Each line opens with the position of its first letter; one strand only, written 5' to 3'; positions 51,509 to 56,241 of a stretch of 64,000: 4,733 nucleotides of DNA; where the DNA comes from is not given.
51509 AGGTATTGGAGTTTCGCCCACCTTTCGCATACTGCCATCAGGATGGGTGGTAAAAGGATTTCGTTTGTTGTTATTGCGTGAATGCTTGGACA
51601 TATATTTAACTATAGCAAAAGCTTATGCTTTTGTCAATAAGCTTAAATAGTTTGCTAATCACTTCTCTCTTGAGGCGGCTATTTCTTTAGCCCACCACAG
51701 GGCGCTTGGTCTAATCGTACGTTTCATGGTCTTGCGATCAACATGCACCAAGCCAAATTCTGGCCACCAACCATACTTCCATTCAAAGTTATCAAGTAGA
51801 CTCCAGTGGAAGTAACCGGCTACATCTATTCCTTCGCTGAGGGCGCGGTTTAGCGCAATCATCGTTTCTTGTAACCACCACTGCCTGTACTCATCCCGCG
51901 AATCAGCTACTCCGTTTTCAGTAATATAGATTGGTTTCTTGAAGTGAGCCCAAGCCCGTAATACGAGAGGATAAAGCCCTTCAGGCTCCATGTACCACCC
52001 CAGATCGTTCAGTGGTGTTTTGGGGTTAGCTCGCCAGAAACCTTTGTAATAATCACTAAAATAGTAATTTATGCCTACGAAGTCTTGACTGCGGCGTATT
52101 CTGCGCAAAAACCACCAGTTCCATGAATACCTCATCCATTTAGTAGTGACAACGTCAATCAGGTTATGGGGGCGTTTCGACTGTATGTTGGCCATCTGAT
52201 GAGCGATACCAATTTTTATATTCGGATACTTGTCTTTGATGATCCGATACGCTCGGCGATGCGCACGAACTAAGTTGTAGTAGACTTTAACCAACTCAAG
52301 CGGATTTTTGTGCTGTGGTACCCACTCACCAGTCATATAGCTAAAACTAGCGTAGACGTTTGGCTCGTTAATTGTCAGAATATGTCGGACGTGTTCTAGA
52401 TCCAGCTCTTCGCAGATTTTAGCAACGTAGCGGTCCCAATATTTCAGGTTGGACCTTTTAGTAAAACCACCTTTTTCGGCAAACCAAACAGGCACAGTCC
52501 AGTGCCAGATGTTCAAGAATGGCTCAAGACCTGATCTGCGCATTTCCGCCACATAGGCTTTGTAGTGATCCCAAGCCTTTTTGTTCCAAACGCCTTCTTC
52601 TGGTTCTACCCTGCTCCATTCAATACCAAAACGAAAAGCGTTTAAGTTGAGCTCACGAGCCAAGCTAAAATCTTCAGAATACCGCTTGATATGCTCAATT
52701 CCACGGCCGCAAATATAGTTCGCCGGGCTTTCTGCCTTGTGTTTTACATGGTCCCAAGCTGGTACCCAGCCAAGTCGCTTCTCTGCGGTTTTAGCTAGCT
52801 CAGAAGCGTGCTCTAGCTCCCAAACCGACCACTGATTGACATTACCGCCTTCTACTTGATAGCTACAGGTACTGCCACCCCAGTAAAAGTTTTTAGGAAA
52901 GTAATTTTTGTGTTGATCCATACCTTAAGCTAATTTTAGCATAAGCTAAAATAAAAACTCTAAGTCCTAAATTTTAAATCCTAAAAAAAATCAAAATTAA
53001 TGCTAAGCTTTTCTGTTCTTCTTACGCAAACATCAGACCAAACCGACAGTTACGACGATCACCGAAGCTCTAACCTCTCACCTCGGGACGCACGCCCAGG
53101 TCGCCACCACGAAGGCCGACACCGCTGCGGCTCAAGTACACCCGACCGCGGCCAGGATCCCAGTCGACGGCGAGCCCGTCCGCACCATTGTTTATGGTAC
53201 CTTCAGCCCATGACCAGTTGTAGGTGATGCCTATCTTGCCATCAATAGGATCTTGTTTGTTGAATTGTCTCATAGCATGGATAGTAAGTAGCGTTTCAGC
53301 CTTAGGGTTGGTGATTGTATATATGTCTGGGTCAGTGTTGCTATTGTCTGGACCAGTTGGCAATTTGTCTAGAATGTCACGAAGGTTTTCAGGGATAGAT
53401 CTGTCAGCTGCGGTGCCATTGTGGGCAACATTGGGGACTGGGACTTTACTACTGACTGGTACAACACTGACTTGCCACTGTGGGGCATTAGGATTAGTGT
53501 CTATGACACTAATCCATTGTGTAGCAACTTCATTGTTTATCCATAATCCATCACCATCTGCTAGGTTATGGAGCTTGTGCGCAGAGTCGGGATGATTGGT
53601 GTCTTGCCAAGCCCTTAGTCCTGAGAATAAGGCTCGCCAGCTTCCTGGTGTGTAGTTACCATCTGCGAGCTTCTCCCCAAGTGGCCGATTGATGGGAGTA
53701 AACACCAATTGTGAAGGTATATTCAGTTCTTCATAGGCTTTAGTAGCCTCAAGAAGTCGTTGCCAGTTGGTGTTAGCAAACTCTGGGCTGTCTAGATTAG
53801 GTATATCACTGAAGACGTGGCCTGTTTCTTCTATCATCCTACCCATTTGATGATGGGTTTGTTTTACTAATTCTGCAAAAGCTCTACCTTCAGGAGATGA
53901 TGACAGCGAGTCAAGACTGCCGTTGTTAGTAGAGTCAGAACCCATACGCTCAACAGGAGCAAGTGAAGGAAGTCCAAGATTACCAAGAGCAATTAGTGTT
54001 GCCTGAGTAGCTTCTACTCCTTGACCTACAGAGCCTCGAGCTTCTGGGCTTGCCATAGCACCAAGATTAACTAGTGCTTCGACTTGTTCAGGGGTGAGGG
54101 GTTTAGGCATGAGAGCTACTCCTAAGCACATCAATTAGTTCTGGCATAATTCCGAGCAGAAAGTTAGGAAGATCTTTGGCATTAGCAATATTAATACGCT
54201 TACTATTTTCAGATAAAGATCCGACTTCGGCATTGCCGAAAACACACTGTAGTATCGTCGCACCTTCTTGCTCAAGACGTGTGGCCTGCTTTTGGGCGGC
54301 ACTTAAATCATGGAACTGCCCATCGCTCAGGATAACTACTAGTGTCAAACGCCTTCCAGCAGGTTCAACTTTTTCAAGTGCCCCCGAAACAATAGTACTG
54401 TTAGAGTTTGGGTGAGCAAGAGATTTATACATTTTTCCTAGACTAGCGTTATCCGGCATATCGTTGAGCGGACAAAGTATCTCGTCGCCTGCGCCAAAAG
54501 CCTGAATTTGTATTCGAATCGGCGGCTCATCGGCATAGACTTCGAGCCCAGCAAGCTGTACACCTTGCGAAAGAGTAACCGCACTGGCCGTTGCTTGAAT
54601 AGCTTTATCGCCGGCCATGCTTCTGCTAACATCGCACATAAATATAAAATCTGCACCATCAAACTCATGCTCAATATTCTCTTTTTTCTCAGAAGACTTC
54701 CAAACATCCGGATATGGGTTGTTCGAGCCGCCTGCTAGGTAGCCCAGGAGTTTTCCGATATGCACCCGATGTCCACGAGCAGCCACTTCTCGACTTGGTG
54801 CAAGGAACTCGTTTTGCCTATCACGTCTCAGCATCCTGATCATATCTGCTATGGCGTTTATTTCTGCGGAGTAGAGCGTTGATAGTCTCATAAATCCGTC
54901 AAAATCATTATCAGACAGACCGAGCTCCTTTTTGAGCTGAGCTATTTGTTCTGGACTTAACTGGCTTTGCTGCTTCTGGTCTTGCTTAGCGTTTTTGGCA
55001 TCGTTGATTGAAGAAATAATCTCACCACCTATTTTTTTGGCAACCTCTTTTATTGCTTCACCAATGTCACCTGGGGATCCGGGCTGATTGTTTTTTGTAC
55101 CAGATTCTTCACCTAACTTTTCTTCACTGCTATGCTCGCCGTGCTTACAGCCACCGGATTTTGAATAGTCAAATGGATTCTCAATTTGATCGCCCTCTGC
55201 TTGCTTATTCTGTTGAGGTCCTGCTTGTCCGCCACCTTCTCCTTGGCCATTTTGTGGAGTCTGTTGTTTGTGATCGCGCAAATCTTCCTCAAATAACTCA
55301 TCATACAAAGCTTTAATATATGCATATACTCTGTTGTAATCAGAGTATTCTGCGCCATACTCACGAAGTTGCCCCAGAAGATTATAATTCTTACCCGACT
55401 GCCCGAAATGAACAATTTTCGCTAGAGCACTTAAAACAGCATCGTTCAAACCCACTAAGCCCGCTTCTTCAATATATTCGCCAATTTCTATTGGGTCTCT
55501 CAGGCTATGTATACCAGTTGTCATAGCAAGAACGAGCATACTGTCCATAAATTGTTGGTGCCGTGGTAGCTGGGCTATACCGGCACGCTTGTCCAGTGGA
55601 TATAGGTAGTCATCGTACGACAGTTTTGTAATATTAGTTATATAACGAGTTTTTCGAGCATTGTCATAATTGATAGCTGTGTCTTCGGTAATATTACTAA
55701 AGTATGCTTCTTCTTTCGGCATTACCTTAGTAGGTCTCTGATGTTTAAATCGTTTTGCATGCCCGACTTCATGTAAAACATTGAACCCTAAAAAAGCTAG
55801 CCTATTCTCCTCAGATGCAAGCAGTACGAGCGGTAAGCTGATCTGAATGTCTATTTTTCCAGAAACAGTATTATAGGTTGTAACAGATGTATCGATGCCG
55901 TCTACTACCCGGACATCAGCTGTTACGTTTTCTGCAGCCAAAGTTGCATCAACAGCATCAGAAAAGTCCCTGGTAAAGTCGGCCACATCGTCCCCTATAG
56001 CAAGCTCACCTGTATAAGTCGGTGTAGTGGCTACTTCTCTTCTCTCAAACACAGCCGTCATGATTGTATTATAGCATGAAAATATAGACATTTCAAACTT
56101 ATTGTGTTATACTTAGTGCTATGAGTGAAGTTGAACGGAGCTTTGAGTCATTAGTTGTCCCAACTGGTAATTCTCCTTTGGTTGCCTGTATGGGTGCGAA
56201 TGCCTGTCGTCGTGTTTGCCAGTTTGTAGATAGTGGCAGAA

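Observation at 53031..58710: Mirror-symmetric locus: a diversified gene copy coupled to each arm of a divergent vWA-metallopeptidase / MoxR-AAA+ pair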

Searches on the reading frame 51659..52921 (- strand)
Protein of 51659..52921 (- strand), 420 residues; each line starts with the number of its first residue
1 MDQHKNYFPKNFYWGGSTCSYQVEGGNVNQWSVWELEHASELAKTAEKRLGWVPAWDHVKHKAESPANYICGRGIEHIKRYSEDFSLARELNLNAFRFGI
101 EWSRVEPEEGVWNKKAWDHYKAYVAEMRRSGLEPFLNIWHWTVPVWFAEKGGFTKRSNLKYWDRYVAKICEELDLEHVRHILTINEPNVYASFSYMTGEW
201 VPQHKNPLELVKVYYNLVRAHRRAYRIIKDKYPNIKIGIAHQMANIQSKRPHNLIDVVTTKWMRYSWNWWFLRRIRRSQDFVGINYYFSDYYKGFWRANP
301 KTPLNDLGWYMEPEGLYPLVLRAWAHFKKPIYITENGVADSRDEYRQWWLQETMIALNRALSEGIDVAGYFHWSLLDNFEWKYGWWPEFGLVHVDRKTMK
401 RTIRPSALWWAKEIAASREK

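Call 7: search_protein_families(library=pfam, proteins=[window:51659-52921:-], max_evalue=0.01)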
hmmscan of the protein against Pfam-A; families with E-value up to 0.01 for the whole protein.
window:51659-52921:- (420 aa): 1 family
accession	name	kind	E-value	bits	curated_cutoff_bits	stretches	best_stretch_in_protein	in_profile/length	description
PF00232.24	Glyco_hydro_1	-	4.2e-70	236.9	22.6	2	5-270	2-249/453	Glycosyl hydrolase family 1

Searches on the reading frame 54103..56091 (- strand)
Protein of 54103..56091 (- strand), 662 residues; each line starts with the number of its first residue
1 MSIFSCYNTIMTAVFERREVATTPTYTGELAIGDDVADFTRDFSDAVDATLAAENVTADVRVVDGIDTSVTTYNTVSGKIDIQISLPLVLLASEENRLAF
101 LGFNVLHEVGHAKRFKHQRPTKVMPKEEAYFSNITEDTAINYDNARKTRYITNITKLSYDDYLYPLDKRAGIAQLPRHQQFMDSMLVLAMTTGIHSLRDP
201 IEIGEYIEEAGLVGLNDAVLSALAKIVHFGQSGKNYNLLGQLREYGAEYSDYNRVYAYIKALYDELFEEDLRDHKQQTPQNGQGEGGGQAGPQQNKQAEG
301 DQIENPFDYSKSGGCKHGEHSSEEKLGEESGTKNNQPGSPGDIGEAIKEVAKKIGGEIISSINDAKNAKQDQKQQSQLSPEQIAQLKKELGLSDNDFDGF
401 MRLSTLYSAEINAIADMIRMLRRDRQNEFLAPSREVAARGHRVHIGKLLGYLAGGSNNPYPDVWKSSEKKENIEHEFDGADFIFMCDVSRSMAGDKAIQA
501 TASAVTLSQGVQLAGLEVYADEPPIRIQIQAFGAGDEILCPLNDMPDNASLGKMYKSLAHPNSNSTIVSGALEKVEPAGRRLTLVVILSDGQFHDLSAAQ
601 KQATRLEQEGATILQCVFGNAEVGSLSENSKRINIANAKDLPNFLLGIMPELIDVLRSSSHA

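Call 7: search_protein_families(library=pfam, proteins=[window:54103-56091:-], max_evalue=0.01)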
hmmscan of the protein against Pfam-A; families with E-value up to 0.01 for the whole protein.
window:54103-56091:- (662 aa): 1 family
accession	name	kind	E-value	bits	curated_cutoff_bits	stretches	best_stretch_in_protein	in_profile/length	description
PF00092.34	VWA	-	0.00018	22.2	23.8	1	481-627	1-148/174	von Willebrand factor type A domain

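Call 13: find_encoding_contigs(protein=window:54103-56091:-, flank=10000, max_places=6)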
Protein window:54103-56091:- (662 aa): no gene with exactly this product is on record in the collection.

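Call 25: search_protein_families(library=pfam, proteins=[window:54103-56091:-], max_evalue=1)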
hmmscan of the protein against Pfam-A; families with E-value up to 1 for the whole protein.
window:54103-56091:- (662 aa): 5 families
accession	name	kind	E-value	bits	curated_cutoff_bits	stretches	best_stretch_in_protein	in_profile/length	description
PF00092.34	VWA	-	0.00018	22.2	23.8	1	481-627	1-148/174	von Willebrand factor type A domain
PF01266.30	DAO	-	0.076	13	27.9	0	551-615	102-168/353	FAD dependent oxidoreductase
PF05762.20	VWA_CoxE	-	0.08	12.8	26.4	0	481-494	58-71/222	VWA domain containing CoxE-like protein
PF13519.12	VWA_2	-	0.081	14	27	1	483-591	2-106/107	von Willebrand factor type A domain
PF20381.4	Rv1476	-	0.16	12.1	26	1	578-640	39-98/156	Membrane protein Rv1476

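Call 37: find_homologous_proteins(query=window:54103-56061:-, max_evalue=0.001)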
Query window:54103-56061:- (652 aa): 9 proteins with E <= 0.001 among 8000 candidates.
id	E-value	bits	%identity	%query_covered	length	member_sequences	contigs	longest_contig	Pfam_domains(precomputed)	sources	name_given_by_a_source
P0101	0.0e+0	1430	98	100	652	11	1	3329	-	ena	-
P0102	1.3e-179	617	49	93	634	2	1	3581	-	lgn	-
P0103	6.0e-146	506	42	94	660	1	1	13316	-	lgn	-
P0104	1.3e-145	505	41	94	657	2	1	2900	-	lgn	-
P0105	3.1e-144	500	42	92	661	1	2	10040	-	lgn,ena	-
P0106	3.5e-141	490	42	92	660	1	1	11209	-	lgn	-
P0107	6.1e-137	476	41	91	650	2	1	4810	-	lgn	-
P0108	6.4e-136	473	41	92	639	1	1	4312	-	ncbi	ncbi:MAG: hypothetical protein ACYCQJ_16185 [Nitrososphaerales archaeon]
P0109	1.3e-132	462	40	92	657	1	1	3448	-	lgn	-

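Call 38: find_encoding_contigs(protein=P0103, flank=10000, max_places=3)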
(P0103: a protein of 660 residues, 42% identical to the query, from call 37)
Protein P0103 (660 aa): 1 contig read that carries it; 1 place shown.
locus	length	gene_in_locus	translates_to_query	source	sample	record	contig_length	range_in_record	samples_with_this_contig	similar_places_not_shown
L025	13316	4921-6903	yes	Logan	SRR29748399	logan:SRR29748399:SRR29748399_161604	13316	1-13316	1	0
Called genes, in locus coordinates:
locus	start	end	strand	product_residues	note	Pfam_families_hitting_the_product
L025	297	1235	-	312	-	-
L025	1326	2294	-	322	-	-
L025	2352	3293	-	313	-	-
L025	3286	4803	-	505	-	-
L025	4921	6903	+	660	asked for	-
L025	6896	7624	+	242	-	-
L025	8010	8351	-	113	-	PF05635:23S_rRNA_IVP (faint), PF22296:bAvd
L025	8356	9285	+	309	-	PF00078:RVT_1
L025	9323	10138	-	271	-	PF13814:Replic_Relax (faint)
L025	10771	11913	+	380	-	PF13784:Fic_N (weak), PF02661:Fic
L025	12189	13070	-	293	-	PF02661:Fic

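Call 39: find_encoding_contigs(protein=P0106, flank=10000, max_places=3)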
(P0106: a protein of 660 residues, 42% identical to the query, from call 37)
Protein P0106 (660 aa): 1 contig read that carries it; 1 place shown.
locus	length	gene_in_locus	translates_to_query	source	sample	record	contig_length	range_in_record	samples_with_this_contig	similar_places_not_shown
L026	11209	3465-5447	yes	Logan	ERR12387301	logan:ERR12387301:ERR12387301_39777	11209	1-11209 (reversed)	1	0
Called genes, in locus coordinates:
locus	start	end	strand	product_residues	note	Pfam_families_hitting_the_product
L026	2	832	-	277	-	?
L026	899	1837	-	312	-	-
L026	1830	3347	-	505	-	PF07728:AAA_5 (faint)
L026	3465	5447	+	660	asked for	-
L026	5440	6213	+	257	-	-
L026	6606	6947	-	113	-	PF22296:bAvd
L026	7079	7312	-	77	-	-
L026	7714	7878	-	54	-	-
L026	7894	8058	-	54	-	-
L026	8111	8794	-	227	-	PF00583:Acetyltransf_1 (weak), PF13508:Acetyltransf_7 (faint)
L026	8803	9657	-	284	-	PF00892:EamA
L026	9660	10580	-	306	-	PF00892:EamA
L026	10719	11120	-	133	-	-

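Call 54: search_protein_families(library=pfam, alignment_id=A5, max_evalue=1)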
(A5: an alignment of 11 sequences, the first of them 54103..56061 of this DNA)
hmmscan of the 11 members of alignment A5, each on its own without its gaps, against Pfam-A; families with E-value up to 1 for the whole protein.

A. member 1, window:54103-56061:- (652 aa): 5 families
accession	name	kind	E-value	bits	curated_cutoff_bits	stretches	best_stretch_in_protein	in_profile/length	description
PF00092.34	VWA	-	0.00018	22.2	23.8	1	471-617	1-148/174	von Willebrand factor type A domain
PF01266.30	DAO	-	0.075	13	27.9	0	541-605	102-168/353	FAD dependent oxidoreductase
PF13519.12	VWA_2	-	0.079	14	27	1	473-581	2-106/107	von Willebrand factor type A domain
PF05762.20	VWA_CoxE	-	0.097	12.5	26.4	0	471-484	58-71/222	VWA domain containing CoxE-like protein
PF20381.4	Rv1476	-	0.16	12.2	26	1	568-630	39-98/156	Membrane protein Rv1476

B. families by the number of members that match (of 11 scanned): 14 families
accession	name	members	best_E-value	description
PF13519.12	VWA_2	8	1.2e-08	von Willebrand factor type A domain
PF00092.34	VWA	7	1.5e-13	von Willebrand factor type A domain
PF05762.20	VWA_CoxE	6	0.059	VWA domain containing CoxE-like protein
PF01882.25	DUF58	2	0.00014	Protein of unknown function DUF58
PF11775.14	CobT_C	2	0.0016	Cobalamin biosynthesis protein CobT VWA domain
PF09731.14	Mitofilin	1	0.014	Mitochondrial inner membrane protein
PF07181.17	VirC2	1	0.034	VirC2 protein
PF01266.30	DAO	1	0.075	FAD dependent oxidoreductase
PF25051.1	WHD_MCM8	1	0.075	MCM8 winged helix domain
PF25459.1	AIM3_BBC1_C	1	0.086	AIM3/BBC1 Cysteine proteinase-fold domain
PF20381.4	Rv1476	1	0.16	Membrane protein Rv1476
PF05952.17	ComX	1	0.2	Bacillus competence pheromone ComX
PF10263.15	SprT-like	1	0.23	SprT-like family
PF03353.20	Lin-8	1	0.78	Ras-mediated vulval-induction antagonist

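Call 69: predict_structure(alignment_id=A6)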
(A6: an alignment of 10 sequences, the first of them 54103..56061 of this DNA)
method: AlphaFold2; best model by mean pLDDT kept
length: 652 residues; sequences in the alignment: 10
mean_pLDDT: 63.6   pTM: 0.44
mean pLDDT of the five models: 63.6, 61.0, 59.6, 59.2, 58.6
residues with pLDDT >= 90: 36; 70-90: 276; 50-70: 161; < 50: 179
segments of 3 or more residues with pLDDT < 50: 1-24, 137-141, 268-293, 309-348, 355-366, 414-467, 643-652
pLDDT, mean of each block of 10 residues (from residue 1): 26 28 54 65 69 74 74 75 55 70 70 78 83 56 65 79 91 89 68 81 91 86 72 55 81 93 69 30 29 61 53 25 26 33 44 48 47 84 87 80 71 43 30 35 34 36 44 75 74 81 66 67 68 79 85 71 75 77 80 84 76 74 71 60 42 26
secondary structure, 60 per line:
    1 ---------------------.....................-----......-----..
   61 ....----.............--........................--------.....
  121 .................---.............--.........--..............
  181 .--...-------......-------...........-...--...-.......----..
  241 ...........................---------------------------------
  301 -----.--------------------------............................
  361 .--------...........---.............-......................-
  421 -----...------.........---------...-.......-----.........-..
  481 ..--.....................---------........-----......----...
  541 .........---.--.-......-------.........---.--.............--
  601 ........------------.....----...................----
elements in order: H22-42 E48-53 E59-64 E69-75 H76-81 H84-107 H116-137 H141-153 H156-164 H167-181 H194-199 H207-217 E219-221 E224-226 H228-234 H239-267 H333-361 H370-380 H384-396 H398-419 H435-443 H457-463 E469-477 H485-505 E515-522 E528-533 H538-549 H558-563 E571-579 H586-598 E601-608 E621-625 H630-648

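Call 89: search_protein_families(library=padloc, proteins=[window:54103-56061:-, L025:8329-9285:+, L025:8010-8351:-], max_evalue=0.01)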
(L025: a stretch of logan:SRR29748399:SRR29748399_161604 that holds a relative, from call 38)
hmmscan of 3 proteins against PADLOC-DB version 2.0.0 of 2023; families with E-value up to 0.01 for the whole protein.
window:54103-56061:- (652 aa): 0 families

L025:8329-9285:+ (318 aa): 66 families (the best 25 are shown)
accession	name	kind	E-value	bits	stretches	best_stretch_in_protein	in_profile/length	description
PDLC01136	RT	-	3.4e-51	172.2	1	28-269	27-259/263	RT (reverse transcriptase)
PDLC02063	Cas1_IIIb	-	5.8e-35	118.9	1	34-270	37-275/617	-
PDLC03754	RT_UG17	-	6.6e-31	105.6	1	33-292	38-294/429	DRT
PDLC03779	RT_UG4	-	2.4e-27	93.9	1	26-294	20-283/307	DRT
PDLC03764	RT_UG26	-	2.4e-23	80.6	1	65-295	66-299/398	DRT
PDLC03768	Drt3a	-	8.7e-23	79.4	1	118-272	124-270/411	DRT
PDLC03778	RT_UG39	-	1.4e-20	71.8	2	173-281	287-384/541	DRT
PDLC02175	Drt3a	-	2.5e-19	67.8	1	120-255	100-236/417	-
PDLC03759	RT_UG21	-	4.4e-19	66.6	1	121-240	136-251/503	DRT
PDLC03758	RT_UG20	-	5.4e-19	66.6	1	35-245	39-260/511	DRT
PDLC03755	RT_UG18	-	1e-18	65.9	1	75-268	65-261/295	DRT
PDLC03756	RT_UG19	-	3.3e-18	64.1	1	128-221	146-242/562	DRT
PDLC03766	Drt9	-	5.5e-18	63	1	44-293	72-329/488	DRT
PDLC03780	RT_UG5-nitrilase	-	2.2e-16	57.5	1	115-252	173-314/907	DRT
PDLC03771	RT_UG32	-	2.4e-16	57.5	1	40-233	64-264/521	DRT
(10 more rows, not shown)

L025:8010-8351:- (113 aa): 0 families
